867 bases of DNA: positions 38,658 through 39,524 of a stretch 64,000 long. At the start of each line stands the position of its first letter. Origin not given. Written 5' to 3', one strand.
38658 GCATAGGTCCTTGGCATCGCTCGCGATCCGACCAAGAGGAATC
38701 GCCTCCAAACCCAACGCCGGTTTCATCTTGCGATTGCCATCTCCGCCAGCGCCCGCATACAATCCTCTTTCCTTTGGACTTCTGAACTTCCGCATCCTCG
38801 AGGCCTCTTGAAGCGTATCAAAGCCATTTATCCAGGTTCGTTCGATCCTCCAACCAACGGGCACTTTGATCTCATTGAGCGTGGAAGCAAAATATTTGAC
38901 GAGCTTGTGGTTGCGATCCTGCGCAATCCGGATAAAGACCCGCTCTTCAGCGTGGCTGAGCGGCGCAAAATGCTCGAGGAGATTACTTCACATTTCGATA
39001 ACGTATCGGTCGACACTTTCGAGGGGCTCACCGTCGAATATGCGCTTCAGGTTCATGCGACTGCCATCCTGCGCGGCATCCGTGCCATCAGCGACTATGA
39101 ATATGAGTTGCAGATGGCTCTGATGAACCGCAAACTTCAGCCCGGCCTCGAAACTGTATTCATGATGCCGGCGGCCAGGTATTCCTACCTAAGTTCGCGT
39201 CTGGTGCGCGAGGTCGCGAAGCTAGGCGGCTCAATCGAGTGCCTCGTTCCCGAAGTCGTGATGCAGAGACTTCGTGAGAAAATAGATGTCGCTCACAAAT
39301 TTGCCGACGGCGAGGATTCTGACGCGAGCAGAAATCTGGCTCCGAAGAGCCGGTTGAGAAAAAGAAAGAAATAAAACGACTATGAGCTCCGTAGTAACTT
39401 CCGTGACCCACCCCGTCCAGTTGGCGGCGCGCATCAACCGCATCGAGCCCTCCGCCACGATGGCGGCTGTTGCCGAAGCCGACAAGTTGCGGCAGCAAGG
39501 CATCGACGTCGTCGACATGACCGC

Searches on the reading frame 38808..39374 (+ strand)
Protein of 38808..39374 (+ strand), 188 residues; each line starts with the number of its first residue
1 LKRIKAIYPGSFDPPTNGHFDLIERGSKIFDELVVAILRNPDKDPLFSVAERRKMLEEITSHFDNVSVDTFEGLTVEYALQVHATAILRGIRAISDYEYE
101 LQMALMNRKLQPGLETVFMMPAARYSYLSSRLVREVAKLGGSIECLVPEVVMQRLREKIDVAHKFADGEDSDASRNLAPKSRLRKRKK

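Call 23: search_protein_families(library=pfam, proteins=[window:38808-39374:+], max_evalue=0.001)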
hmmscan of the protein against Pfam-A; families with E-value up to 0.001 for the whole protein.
window:38808-39374:+ (188 aa): 2 families
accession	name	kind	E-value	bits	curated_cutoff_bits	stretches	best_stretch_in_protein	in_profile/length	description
PF01467.32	CTP_transf_like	-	3.9e-27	95.5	21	1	7-135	1-132/133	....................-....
PF08218.17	Citrate_ly_lig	-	0.00012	22.2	20.9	1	13-111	9-103/182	Citrate lyase ligase C-terminal domain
